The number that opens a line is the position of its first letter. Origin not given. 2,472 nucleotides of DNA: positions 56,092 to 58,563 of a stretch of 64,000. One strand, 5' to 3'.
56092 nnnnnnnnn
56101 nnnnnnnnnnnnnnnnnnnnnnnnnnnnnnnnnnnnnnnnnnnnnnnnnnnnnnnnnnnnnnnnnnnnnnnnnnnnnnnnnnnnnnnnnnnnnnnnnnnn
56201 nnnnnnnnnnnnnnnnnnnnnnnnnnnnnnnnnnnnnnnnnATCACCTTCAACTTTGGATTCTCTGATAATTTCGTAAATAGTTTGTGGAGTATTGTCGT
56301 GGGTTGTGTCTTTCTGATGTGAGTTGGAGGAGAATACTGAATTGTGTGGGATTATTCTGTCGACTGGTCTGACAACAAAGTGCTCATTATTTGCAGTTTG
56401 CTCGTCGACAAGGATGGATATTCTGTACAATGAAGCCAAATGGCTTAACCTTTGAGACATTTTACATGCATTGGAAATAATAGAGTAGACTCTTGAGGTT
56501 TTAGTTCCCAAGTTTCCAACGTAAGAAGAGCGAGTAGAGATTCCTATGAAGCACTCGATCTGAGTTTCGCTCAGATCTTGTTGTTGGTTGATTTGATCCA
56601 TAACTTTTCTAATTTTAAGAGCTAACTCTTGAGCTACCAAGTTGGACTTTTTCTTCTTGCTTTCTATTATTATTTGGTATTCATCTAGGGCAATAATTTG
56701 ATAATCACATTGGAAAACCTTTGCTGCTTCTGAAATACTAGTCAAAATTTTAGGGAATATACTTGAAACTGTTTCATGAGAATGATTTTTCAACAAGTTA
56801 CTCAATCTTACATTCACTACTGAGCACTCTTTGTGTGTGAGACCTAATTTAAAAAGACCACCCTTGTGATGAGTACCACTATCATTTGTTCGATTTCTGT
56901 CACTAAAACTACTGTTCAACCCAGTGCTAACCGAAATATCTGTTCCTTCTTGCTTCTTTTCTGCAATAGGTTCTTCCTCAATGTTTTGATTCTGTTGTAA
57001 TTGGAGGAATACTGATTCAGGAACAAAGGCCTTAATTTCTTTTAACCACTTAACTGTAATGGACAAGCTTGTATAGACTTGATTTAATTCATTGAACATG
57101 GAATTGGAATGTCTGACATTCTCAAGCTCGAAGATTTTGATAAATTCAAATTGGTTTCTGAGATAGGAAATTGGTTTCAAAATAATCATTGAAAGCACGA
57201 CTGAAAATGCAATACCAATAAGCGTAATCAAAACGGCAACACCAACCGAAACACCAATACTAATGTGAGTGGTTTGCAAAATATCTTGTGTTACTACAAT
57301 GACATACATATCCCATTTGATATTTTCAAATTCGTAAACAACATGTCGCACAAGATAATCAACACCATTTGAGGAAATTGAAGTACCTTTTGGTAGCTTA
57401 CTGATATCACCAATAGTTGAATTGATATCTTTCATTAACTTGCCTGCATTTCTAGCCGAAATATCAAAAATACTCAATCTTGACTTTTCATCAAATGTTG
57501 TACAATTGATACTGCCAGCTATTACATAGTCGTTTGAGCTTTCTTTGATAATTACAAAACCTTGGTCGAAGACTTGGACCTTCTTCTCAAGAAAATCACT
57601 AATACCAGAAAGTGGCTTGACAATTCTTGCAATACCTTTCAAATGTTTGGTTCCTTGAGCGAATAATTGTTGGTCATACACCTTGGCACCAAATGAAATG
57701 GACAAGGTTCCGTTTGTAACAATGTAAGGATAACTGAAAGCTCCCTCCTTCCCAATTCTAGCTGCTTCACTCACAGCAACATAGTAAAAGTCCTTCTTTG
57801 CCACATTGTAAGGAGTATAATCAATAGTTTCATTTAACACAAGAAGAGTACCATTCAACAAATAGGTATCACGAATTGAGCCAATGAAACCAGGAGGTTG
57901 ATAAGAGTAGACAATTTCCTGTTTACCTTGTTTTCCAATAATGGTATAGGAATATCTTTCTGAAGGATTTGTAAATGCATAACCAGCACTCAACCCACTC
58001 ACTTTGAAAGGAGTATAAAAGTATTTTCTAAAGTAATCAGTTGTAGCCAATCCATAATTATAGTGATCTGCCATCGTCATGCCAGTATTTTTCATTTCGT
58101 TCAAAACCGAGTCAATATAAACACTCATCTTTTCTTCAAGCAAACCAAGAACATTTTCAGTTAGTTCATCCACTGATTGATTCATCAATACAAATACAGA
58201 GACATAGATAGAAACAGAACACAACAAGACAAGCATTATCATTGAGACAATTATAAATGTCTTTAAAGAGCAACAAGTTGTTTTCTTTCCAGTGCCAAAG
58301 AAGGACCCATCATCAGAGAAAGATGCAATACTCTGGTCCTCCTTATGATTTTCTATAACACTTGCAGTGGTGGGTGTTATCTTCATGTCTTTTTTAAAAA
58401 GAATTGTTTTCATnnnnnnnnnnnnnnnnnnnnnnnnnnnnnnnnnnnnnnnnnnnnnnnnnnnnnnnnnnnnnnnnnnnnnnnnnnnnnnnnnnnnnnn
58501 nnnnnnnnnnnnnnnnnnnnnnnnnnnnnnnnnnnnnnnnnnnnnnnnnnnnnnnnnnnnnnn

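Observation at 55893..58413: Two-transmembrane Cache-like sensor fused to a degenerate class-III cyclase-homology domain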

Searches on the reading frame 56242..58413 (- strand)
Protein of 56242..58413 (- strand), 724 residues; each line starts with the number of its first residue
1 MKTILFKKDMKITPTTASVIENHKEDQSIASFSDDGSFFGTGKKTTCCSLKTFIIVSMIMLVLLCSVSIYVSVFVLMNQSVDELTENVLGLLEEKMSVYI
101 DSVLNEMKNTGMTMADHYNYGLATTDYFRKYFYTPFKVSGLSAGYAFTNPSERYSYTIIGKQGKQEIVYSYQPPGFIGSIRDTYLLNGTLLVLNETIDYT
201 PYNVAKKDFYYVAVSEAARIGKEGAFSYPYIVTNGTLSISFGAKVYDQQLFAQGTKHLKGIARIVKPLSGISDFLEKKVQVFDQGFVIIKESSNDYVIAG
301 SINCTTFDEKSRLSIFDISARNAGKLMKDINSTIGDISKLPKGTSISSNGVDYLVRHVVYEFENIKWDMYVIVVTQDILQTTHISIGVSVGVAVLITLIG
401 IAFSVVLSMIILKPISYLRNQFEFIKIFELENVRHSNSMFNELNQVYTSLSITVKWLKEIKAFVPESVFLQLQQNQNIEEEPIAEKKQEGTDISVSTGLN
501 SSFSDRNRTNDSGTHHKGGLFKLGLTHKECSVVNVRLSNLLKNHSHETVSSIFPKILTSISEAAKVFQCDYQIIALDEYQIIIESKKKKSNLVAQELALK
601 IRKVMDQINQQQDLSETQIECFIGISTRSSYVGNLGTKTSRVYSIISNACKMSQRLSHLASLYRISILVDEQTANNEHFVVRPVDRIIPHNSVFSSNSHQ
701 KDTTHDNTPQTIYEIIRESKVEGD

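Call 15: find_homologous_proteins(query=A2, max_evalue=0.001)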
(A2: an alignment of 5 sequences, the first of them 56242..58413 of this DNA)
Query A2 (5 sequences) (724 aa, profile of the alignment): 7 proteins with E <= 0.001 among 8000 candidates.
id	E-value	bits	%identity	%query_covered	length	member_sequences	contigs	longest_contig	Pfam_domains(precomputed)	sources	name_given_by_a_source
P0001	0.0e+0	1318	43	94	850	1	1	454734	-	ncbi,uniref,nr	ncbi:hypothetical protein C9374_008984 [Naegleria lovaniensis]|uniref:Guanylate cyclase domain-conta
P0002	0.0e+0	1310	44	88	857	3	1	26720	-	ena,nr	nr:unnamed protein product [Naegleria fowleri]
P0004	5.6e-295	998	32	83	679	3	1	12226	-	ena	-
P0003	5.0e-268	909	49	75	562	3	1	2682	-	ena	-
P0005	8.4e-165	568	89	54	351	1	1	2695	-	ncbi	ncbi:predicted protein, partial [Naegleria gruberi]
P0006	7.5e-6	42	27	10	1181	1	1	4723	PF05226.17,PF01145.32,PF00211.26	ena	-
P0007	6.5e-4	36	22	36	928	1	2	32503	PF00672.31,PF02743.25,PF22673.3,PF02518.32,PF00512.32,PF00072.31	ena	-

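Call 37: search_protein_representatives(alignment_id=A2)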
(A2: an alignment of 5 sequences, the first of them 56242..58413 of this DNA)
Query: 5 sequences, 761 profile positions. Proteins with E-value up to 0.001 (for the whole library): 6603; up to 1e-10: 807; up to 1e-30: 72. The best 150 are listed.
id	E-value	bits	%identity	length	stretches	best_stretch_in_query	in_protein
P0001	0.0e+00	1317.7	-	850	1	1-761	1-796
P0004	1.8e-295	998.3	-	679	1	2-667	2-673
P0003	1.6e-268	909.2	-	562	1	181-761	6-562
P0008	6.0e-217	738.6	-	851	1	6-750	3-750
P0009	9.0e-208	708.3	-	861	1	26-746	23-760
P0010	8.8e-198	675.3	-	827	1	31-747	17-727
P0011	3.3e-188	643.6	-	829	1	6-746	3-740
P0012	4.2e-168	577.1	-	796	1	54-748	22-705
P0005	2.7e-165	567.9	-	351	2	169-410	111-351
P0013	5.6e-150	517.2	-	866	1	28-747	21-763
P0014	5.7e-150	517.2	-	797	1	47-747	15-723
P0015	1.6e-148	512.3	-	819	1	51-747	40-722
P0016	1.4e-144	499.4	-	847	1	44-748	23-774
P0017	3.3e-144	498.1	-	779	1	61-754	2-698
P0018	1.5e-142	492.6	-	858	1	7-747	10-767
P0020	4.0e-133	461.5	-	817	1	6-753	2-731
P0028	4.6e-115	401.8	-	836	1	25-751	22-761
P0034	4.7e-104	365.3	-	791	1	35-749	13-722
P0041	2.2e-95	336.6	-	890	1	244-746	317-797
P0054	2.6e-69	250.5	-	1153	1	44-747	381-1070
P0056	2.9e-59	217.2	-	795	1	26-747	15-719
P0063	3.5e-42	160.8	-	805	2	357-747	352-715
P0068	2.0e-33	131.8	-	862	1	354-752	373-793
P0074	4.9e-31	123.9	-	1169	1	396-712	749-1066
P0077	2.3e-30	121.7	-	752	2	24-486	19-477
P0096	3.1e-26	108.0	-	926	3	236-485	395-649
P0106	1.8e-25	105.5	-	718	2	268-490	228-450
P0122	1.0e-23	99.7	-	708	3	268-486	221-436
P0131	7.3e-23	96.9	-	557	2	365-496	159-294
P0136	1.8e-22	95.5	-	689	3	348-492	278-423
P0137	2.1e-22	95.4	-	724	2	56-486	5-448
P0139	2.3e-22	95.3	-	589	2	256-486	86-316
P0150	1.3e-21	92.7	-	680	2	269-490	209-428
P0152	2.0e-21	92.1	-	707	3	268-496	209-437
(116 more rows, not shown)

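Call 40: list_cluster_members(proteins=[P0008, P0009, P0010, P0012, P0016, P0028, P0041, P0054, P0068, P0074])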
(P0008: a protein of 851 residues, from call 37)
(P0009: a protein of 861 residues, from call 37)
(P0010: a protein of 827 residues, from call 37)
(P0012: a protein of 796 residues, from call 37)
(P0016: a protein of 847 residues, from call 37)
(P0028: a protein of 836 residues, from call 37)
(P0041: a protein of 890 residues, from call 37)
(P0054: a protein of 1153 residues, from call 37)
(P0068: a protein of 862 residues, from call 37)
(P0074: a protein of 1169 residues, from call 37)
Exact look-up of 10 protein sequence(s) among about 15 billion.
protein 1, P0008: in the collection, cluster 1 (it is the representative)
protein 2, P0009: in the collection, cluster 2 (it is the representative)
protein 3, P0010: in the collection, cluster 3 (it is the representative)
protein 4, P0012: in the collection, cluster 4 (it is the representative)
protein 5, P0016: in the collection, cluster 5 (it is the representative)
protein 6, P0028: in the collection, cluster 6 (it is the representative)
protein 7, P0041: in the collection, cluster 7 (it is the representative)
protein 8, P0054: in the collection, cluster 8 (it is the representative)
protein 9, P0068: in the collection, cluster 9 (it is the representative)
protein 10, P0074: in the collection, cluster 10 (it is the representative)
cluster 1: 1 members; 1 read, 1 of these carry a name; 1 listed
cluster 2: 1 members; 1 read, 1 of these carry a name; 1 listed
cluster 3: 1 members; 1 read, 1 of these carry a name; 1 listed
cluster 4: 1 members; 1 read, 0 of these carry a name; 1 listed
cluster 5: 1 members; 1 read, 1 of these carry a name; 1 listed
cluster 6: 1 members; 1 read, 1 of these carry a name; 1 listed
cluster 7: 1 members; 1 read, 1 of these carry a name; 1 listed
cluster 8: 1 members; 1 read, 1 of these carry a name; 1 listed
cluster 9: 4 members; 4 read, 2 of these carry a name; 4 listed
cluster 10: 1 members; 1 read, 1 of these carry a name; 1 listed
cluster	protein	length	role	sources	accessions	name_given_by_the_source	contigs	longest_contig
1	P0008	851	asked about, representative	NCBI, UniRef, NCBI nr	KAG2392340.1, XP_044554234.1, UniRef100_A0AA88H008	hypothetical protein C9374_012592 [Naegleria lovaniensis] | Guanylate cyclase domain-containing protein n=1 Tax=Naegleria lovaniensis TaxID=51637 ... | uncharacterized protein C9374_012592 [Naegleria lovaniensis]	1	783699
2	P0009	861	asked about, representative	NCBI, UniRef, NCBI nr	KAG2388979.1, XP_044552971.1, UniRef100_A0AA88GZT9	hypothetical protein C9374_014379 [Naegleria lovaniensis] | Guanylate cyclase domain-containing protein n=1 Tax=Naegleria lovaniensis TaxID=51637 ... | uncharacterized protein C9374_014379 [Naegleria lovaniensis]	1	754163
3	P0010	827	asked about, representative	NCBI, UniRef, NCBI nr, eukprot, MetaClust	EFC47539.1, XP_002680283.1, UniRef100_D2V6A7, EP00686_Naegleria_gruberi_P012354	predicted protein [Naegleria gruberi] | Predicted protein n=1 Tax=Naegleria gruberi TaxID=5762 RepID=D2V6A7_NAEGR | uncharacterized protein NAEGRDRAFT_64367 [Naegleria gruberi]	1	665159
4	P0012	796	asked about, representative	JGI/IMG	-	-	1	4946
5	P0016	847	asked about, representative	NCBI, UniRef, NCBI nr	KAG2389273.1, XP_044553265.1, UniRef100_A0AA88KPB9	hypothetical protein C9374_013833 [Naegleria lovaniensis] | Guanylate cyclase domain-containing protein n=1 Tax=Naegleria lovaniensis TaxID=51637 ... | uncharacterized protein C9374_013833 [Naegleria lovaniensis]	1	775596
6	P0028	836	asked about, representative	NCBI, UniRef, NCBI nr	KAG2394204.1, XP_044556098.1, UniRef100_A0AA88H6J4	hypothetical protein C9374_003968 [Naegleria lovaniensis] | Guanylate cyclase domain-containing protein n=1 Tax=Naegleria lovaniensis TaxID=51637 ... | uncharacterized protein C9374_003968 [Naegleria lovaniensis]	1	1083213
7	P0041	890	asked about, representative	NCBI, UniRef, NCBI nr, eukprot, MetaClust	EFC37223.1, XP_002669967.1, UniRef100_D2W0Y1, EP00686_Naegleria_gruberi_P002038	hypothetical protein NAEGRDRAFT_59796 [Naegleria gruberi] | N-terminal Ras-GEF domain-containing protein n=1 Tax=Naegleria gruberi TaxID=5762 ... | uncharacterized protein NAEGRDRAFT_59796 [Naegleria gruberi]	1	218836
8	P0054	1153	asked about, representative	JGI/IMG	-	ankyrin repeat protein/class 3 adenylate cyclase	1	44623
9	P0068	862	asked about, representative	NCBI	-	-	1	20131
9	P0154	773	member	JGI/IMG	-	class 3 adenylate cyclase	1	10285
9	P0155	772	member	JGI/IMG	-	class 3 adenylate cyclase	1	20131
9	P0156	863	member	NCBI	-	-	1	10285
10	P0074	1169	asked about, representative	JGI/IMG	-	ankyrin repeat protein/class 3 adenylate cyclase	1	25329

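Call 49: list_cluster_members(proteins=[P0106, P0122, P0136, P0152, P0131, P0137, P0077, P0139, P0150, P0096])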
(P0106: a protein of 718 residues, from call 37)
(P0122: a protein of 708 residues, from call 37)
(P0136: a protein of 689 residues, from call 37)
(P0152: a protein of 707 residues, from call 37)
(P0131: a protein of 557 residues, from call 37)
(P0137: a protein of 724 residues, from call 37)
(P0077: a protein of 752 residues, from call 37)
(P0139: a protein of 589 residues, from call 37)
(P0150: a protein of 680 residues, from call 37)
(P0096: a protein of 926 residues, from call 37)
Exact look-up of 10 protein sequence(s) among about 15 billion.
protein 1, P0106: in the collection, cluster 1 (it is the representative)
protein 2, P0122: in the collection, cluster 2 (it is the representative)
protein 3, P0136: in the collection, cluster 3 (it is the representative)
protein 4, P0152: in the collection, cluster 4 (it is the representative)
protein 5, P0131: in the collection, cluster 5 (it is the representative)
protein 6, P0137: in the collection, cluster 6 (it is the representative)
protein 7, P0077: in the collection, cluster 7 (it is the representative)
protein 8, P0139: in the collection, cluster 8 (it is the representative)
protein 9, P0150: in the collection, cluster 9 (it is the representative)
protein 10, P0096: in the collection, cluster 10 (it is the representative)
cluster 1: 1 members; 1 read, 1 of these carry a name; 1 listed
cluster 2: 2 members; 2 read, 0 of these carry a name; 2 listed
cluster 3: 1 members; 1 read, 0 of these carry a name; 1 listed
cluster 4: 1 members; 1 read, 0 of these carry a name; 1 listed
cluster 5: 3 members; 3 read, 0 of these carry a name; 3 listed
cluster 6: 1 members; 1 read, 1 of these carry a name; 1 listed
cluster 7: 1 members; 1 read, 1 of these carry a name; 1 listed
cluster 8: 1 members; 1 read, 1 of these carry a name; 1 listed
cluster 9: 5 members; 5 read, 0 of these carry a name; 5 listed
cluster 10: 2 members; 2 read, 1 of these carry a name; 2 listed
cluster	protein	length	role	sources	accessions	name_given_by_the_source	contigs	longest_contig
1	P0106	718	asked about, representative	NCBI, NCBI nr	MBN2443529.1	MAG: hypothetical protein JXJ04_19370 [Spirochaetales bacterium] | hypothetical protein [Spirochaetales bacterium]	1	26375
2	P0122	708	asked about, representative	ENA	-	-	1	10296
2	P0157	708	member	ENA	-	-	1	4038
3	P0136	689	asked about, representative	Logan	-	-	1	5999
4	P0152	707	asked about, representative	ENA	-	-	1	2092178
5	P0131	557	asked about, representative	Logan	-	-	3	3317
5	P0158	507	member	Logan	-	-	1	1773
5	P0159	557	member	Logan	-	-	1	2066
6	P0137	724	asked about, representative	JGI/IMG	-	adenylate cyclase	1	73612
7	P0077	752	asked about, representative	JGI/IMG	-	class 3 adenylate cyclase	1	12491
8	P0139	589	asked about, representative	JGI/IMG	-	adenylate cyclase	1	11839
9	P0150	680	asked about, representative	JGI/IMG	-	-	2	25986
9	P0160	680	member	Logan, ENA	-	-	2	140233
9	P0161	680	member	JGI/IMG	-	-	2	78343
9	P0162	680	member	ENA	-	-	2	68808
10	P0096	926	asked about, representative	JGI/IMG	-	class 3 adenylate cyclase/HAMP domain-containing protein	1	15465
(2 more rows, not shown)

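Call 51: search_protein_families(library=pfam, proteins=[P0077, P0137, P0106, P0010, P0041, P0008, P0016, P0054, P0074, P0068], max_evalue=0.01)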
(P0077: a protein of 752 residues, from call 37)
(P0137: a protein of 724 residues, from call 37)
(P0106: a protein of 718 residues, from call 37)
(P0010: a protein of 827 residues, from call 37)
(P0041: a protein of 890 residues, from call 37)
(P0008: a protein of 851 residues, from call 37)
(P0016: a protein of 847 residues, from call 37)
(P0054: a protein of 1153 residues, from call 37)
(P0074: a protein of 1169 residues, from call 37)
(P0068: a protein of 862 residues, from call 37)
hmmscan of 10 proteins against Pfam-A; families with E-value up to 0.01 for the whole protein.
P0077 (752 aa): 2 families
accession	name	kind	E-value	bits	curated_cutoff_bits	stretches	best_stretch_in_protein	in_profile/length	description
PF00211.25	Guanylate_cyc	-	1e-24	87.6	21.9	1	491-672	7-181/183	Adenylate and Guanylate cyclase catalytic domain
PF02743.24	dCache_1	-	5.9e-07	29.7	45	1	179-372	77-239/240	Cache domain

P0137 (724 aa): 3 families
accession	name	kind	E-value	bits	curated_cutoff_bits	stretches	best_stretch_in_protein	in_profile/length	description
PF00211.25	Guanylate_cyc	-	4.2e-27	95.4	21.9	1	461-638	6-177/183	Adenylate and Guanylate cyclase catalytic domain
PF02743.24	dCache_1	-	2.6e-08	34.1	45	1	142-336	77-236/240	Cache domain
PF22673.2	MCP-like_PDC_1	-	8.4e-05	23.4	27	1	140-210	27-95/113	Methyl-accepting chemotaxis protein-like, first PDC sensor domain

P0106 (718 aa): 3 families
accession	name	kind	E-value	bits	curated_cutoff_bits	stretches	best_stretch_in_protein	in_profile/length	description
PF00211.25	Guanylate_cyc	-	3.4e-25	89.2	21.9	1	456-635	7-179/183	Adenylate and Guanylate cyclase catalytic domain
PF02743.24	dCache_1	-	6.7e-20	72.1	45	1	85-341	31-239/240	Cache domain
PF22673.2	MCP-like_PDC_1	-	2.8e-11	44.3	27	1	156-243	26-112/113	Methyl-accepting chemotaxis protein-like, first PDC sensor domain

P0010 (827 aa): 1 family
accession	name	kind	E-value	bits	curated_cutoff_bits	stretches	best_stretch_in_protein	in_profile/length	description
PF02743.24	dCache_1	-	0.0012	18.9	45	1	234-360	129-235/240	Cache domain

P0041 (890 aa): 3 families
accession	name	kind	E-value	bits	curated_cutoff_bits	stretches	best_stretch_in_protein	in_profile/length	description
PF25390.1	WD40_RLD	-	4.3e-10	39.9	150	1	63-200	143-315/363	RCC1-like domain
PF13540.12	RCC1_2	-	3.8e-08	33.4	22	1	64-93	1-30/30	Regulator of chromosome condensation (RCC1) repeat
PF00415.24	RCC1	-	0.00063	20.7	21.7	0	80-125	1-50/50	Regulator of chromosome condensation (RCC1) repeat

P0008 (851 aa): 0 families

P0016 (847 aa): 1 family
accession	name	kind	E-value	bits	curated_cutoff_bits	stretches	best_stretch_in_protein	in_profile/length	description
PF02743.24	dCache_1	-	3e-06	27.4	45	1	192-361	91-235/240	Cache domain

P0054 (1153 aa): 6 families
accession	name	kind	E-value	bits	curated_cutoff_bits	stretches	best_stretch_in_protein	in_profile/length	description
PF12796.13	Ank_2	-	3.8e-31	107.9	27.3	4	99-167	23-90/90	Ankyrin repeats (3 copies)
PF00023.36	Ank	-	1.1e-23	82.4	21.1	4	137-167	2-32/33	Ankyrin repeat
PF13606.12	Ank_3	-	1e-17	62.6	22.3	0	201-226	2-26/30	Ankyrin repeat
PF13637.12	Ank_4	-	7.4e-17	61.5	22.7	2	108-145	1-38/50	Ankyrin repeats (many copies)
PF13857.12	Ank_5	-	2e-13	50.8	27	1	306-354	9-56/56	Ankyrin repeats (many copies)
PF02743.24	dCache_1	-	1.9e-06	28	45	1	554-712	95-237/240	Cache domain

P0074 (1169 aa): 7 families
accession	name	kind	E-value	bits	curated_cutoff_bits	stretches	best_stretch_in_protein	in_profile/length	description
PF12796.13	Ank_2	-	1.2e-30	106.4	27.3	3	77-163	11-90/90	Ankyrin repeats (3 copies)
PF00023.36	Ank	-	3.7e-20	71.3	21.1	2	133-163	2-32/33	Ankyrin repeat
PF13637.12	Ank_4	-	4.3e-16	59.1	22.7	1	137-181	1-45/50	Ankyrin repeats (many copies)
PF13606.12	Ank_3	-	8.7e-15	53.6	22.3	0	201-226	2-27/30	Ankyrin repeat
PF13857.12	Ank_5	-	2.5e-09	37.7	27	1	186-236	1-51/56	Ankyrin repeats (many copies)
PF00211.25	Guanylate_cyc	-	1.6e-05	25.1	21.9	1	894-1063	6-168/183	Adenylate and Guanylate cyclase catalytic domain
PF22673.2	MCP-like_PDC_1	-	0.00072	20.4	27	1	544-617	29-105/113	Methyl-accepting chemotaxis protein-like, first PDC sensor domain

P0068 (862 aa): 2 families
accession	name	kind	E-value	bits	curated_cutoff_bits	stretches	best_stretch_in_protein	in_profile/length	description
PF00211.25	Guanylate_cyc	-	2.5e-10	40.7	21.9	1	582-759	7-178/183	Adenylate and Guanylate cyclase catalytic domain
PF09976.15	TPR_21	-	0.0037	17.5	25.5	1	792-850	80-138/193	Tetratricopeptide repeat-like domain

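Call 55: predict_structure(alignment_id=A3)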
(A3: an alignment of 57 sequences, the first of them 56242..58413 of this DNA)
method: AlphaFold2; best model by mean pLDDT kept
length: 724 residues; sequences in the alignment: 57
mean_pLDDT: 84.7   pTM: 0.55
mean pLDDT of the five models: 84.7, 84.2, 83.7, 82.8, 82.4
residues with pLDDT >= 90: 460; 70-90: 146; 50-70: 18; < 50: 100
segments of 3 or more residues with pLDDT < 50: 1-47, 480-519, 696-705, 722-724
pLDDT, mean of each block of 10 residues (from residue 1): 39 41 35 36 51 86 90 89 92 95 97 98 96 95 96 94 89 95 93 93 95 98 97 91 98 98 96 93 96 96 91 96 97 94 95 97 97 95 88 90 89 90 89 88 89 90 78 62 36 35 32 42 84 97 94 96 96 97 91 97 96 85 97 88 92 97 98 92 92 53 63 90 43
secondary structure, 60 per line:
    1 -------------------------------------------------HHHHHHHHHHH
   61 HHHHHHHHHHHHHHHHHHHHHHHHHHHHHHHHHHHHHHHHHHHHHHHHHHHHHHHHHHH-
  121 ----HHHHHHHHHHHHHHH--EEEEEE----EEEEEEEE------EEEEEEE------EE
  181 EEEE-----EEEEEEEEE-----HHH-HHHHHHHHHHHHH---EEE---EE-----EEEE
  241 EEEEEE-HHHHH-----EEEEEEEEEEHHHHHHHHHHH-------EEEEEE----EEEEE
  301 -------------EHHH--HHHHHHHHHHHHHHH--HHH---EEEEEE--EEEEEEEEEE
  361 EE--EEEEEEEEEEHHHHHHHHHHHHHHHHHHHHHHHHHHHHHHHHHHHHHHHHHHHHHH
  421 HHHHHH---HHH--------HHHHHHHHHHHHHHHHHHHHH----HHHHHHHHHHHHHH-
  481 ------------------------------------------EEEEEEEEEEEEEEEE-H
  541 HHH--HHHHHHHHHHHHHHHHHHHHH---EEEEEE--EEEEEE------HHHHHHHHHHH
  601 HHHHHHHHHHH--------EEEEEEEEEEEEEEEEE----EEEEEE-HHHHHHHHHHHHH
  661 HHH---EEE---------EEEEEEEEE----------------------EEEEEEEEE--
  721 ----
elements in order (helices of 4 or more, strands of 3 or more residues): H50-119 H125-139 E142-147 E152-159 E166-172 E179-184 E190-198 H208-220 E224-226 E237-246 H248-252 E258-267 H268-278 E286-291 E296-300 H320-334 E343-348 E351-362 E365-374 H375-426 H441-461 H466-479 E523-538 H540-543 H546-566 E570-575 E578-583 H590-611 E620-636 E641-646 H648-663 E667-669 E679-687 E710-718
